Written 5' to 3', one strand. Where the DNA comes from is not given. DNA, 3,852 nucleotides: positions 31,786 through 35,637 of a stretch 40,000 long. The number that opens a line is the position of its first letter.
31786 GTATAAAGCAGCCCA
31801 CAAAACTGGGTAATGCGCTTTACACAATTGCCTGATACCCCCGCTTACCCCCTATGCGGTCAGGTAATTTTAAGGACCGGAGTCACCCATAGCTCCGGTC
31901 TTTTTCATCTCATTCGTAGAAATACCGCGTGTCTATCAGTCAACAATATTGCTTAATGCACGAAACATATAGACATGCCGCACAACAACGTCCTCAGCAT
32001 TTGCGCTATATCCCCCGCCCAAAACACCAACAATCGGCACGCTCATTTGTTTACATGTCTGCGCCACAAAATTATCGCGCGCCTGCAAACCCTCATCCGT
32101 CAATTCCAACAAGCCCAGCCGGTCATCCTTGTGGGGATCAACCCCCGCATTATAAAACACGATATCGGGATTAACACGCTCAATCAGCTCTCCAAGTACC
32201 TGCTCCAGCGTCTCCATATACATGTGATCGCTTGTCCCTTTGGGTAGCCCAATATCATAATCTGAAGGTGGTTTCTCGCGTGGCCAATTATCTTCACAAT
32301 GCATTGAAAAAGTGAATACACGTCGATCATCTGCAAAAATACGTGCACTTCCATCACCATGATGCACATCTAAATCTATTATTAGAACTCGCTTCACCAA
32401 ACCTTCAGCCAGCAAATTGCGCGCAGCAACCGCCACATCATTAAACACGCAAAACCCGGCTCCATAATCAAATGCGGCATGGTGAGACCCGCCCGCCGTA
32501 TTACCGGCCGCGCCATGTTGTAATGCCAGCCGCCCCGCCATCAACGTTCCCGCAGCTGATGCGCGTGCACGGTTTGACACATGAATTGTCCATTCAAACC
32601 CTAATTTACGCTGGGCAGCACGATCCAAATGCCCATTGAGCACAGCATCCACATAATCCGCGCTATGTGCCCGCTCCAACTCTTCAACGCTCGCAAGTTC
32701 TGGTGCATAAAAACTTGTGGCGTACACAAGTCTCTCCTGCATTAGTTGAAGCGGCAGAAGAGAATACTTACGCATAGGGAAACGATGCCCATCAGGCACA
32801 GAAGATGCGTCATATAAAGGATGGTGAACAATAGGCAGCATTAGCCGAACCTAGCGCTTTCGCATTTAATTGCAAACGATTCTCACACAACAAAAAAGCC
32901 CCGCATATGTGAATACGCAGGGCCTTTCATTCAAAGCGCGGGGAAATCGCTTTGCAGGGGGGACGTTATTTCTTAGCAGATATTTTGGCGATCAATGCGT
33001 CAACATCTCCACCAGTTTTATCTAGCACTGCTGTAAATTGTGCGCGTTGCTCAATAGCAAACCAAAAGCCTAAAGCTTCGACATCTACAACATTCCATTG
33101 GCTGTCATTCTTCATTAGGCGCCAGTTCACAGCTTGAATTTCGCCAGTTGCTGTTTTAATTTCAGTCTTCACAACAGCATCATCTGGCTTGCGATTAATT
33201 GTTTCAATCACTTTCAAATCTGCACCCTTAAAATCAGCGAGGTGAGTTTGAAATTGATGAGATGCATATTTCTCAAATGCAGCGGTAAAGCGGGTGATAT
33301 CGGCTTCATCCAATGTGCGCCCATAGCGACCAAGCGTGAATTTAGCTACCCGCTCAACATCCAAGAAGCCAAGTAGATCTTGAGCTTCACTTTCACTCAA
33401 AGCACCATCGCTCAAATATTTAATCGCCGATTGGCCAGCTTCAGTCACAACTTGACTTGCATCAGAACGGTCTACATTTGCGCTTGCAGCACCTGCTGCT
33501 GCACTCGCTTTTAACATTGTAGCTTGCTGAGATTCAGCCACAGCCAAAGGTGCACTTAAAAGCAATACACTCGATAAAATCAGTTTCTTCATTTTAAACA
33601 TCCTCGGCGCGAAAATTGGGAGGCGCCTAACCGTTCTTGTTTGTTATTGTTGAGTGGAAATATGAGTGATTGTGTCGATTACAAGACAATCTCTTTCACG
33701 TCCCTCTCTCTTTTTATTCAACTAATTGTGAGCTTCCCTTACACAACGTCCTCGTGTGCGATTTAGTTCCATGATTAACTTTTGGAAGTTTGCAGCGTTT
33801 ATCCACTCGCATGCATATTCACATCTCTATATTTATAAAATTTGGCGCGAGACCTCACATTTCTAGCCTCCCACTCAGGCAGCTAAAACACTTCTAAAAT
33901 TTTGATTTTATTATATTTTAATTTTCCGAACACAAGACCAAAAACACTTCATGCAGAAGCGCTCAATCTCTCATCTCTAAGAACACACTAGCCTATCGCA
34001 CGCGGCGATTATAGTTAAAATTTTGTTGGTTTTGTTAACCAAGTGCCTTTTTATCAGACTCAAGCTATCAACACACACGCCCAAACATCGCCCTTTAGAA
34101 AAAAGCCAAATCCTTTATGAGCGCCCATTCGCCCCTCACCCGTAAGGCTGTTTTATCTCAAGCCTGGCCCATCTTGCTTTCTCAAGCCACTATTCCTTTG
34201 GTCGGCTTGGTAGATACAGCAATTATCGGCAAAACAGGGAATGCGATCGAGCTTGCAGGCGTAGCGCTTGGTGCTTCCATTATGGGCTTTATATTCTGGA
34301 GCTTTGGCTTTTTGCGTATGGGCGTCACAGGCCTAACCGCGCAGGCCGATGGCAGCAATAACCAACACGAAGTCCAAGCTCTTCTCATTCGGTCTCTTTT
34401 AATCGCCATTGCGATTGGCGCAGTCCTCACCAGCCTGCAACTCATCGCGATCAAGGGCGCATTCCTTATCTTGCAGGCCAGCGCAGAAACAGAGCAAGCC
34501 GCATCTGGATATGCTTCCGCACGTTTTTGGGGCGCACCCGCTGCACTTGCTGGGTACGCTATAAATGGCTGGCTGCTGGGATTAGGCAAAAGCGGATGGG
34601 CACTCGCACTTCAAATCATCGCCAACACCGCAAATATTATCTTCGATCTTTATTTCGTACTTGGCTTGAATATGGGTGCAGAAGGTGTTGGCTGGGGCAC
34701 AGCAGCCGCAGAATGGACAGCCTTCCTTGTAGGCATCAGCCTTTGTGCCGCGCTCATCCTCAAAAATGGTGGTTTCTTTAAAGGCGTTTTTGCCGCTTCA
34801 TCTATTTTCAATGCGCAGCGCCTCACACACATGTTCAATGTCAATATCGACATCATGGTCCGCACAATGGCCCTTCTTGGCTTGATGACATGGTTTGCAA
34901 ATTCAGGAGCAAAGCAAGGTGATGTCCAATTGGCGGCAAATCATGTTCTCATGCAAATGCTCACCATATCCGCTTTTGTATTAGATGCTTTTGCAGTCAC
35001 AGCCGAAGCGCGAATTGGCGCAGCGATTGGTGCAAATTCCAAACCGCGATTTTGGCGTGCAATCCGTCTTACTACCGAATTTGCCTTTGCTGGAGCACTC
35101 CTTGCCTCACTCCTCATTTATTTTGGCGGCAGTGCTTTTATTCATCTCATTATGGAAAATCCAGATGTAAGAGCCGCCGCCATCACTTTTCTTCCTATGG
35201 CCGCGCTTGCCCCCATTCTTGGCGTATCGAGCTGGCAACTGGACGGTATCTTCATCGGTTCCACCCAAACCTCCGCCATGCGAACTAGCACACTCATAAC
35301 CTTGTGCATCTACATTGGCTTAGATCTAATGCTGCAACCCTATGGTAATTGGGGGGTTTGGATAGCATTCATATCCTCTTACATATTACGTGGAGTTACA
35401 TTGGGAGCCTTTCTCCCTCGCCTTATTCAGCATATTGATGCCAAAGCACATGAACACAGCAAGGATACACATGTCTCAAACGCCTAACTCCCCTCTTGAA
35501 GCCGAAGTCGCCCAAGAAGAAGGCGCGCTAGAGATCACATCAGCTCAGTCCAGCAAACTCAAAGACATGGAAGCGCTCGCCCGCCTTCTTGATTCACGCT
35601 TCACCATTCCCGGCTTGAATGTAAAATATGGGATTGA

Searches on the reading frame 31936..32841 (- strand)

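Call 12: search_protein_families(library=pfam, proteins=[window:31936-32841:-], max_evalue=0.001)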
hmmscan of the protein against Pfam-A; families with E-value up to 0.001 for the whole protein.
window:31936-32841:- (301 aa): 1 family
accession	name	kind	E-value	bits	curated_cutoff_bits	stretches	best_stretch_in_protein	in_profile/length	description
PF00850.24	Hist_deacetyl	-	3.2e-58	197.9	27.9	1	25-287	7-291/298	Histone deacetylase domain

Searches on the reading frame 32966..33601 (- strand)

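Call 12: search_protein_families(library=pfam, proteins=[window:32966-33601:-], max_evalue=0.001)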
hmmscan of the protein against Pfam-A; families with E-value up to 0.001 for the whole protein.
window:32966-33601:- (211 aa): 2 families
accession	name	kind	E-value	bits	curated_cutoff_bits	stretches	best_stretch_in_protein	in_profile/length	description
PF05494.18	MlaC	-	1.5e-27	96.8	26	1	74-208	31-165/166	MlaC protein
PF12870.14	DUF4878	-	0.00032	21.4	24.1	1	125-171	65-111/112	Domain of unknown function (DUF4878)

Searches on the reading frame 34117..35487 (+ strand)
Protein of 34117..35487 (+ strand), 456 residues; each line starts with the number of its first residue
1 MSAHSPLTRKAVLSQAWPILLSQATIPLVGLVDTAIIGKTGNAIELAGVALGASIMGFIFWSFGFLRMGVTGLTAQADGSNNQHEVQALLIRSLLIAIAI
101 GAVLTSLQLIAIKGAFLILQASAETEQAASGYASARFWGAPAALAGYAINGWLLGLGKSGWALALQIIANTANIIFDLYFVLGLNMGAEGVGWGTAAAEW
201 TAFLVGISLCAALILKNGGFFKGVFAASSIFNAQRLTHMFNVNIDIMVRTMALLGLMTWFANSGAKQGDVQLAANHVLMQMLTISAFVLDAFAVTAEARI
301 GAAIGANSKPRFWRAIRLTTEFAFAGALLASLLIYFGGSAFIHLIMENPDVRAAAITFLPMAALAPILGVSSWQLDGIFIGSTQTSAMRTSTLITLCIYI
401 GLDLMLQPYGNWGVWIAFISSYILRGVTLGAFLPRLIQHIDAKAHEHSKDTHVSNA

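Call 12: search_protein_families(library=pfam, proteins=[window:34117-35487:+], max_evalue=0.001)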
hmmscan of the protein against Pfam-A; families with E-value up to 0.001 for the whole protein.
window:34117-35487:+ (456 aa): 1 family
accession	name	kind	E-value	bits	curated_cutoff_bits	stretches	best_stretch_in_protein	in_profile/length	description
PF01554.23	MatE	-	8.7e-25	87.7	24.9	2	18-177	1-159/161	MatE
